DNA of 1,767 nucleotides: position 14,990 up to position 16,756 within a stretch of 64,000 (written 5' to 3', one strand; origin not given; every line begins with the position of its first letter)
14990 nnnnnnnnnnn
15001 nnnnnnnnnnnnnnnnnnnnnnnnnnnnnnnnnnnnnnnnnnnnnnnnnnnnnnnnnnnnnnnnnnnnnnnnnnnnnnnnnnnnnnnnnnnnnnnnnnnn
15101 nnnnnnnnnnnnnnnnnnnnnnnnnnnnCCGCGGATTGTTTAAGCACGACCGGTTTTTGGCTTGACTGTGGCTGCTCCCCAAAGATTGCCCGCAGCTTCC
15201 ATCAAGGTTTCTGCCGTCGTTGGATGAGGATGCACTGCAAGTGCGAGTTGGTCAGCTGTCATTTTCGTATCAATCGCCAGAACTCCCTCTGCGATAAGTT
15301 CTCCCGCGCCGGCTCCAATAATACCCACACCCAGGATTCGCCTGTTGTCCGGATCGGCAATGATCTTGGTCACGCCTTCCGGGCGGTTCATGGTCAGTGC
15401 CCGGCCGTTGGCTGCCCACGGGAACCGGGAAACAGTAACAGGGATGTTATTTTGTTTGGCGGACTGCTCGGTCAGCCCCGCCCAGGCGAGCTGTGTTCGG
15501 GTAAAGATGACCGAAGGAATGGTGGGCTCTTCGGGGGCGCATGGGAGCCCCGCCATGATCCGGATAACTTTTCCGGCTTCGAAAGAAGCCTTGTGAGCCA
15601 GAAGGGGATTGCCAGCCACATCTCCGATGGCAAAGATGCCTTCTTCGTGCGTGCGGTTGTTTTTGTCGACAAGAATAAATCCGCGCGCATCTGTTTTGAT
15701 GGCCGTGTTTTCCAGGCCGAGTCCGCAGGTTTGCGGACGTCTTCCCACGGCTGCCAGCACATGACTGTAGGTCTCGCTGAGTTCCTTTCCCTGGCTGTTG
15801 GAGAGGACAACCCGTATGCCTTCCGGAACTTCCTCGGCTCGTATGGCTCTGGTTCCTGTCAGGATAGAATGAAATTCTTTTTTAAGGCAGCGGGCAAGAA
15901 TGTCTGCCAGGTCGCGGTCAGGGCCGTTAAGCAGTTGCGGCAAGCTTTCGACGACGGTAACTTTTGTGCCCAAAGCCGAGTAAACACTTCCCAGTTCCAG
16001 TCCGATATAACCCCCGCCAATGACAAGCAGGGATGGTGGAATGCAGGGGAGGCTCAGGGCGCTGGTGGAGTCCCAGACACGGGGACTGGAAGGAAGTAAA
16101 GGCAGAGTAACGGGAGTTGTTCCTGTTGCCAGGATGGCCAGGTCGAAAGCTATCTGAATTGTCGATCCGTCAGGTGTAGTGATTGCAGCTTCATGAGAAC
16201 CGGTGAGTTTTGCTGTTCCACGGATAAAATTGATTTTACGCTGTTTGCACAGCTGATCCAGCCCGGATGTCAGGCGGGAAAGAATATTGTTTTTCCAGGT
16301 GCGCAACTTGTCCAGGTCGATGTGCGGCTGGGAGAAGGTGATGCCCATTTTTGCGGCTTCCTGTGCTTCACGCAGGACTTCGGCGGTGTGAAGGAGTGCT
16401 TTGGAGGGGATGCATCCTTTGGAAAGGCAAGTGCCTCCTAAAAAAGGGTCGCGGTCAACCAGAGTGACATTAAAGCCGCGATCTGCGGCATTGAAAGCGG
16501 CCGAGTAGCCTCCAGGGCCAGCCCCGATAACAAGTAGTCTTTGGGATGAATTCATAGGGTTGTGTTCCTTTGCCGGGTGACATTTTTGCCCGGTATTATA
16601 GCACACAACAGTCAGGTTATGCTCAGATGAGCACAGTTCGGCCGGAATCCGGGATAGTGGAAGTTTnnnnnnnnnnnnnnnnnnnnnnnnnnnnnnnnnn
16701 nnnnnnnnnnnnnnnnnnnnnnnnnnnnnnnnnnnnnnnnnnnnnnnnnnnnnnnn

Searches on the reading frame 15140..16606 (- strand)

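Call 7: search_protein_families(library=pfam, proteins=[window:15140-16606:-], max_evalue=0.001)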
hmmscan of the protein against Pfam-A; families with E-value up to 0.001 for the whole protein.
window:15140-16606:- (488 aa): 15 families
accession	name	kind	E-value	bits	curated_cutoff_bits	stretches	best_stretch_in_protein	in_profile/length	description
PF07992.20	Pyr_redox_2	-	2.4e-59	201.6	26.1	1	23-344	2-291/291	Pyridine nucleotide-disulphide oxidoreductase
PF02852.28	Pyr_redox_dim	-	4e-33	114.3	25.3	1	363-472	1-110/110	Pyridine nucleotide-disulphide oxidoreductase, dimerisation domain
PF00070.33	Pyr_redox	-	4.2e-19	69.3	22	1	193-267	2-78/82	Pyridine nucleotide-disulphide oxidoreductase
PF12831.13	FAD_oxidored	-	2.6e-09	37.3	27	1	25-67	3-45/416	FAD dependent oxidoreductase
PF01266.30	DAO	-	6.8e-09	36.1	27.9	1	24-59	2-38/353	FAD dependent oxidoreductase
PF13738.12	Pyr_redox_3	-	2.2e-08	34.1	30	0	193-328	167-305/305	Pyridine nucleotide-disulphide oxidoreductase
PF13450.12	NAD_binding_8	-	1.3e-07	32.2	21.9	1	26-62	1-37/68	NAD(P)-binding Rossmann-like domain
PF00890.30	FAD_binding_2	-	2.3e-07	30.8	20.4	1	24-61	2-40/414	FAD binding domain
PF01134.28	GIDA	-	2.7e-07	30.4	22.1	1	25-96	3-72/391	Glucose inhibited division protein A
PF02737.24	3HCDH_N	-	1.7e-05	25.3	22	0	26-54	4-32/180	3-hydroxyacyl-CoA dehydrogenase, NAD binding domain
PF03721.20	UDPG_MGDP_dh_N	-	2.5e-05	24.4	27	0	194-220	4-30/187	UDP-glucose/GDP-mannose dehydrogenase family, NAD binding domain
PF01494.25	FAD_binding_3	-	4.8e-05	23.2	22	0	25-54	5-34/349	FAD binding domain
PF03486.20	HI0933_like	-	6.5e-05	22.9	50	0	24-57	3-36/244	HI0933-like protein Rossmann domain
PF01262.27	AlaDh_PNT_C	-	0.00019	21.3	23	0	23-54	30-61/214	Alanine dehydrogenase/PNT, C-terminal domain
PF13454.12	NAD_binding_9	-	0.00066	20.1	21.8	0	26-63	2-43/155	FAD-NAD(P)-binding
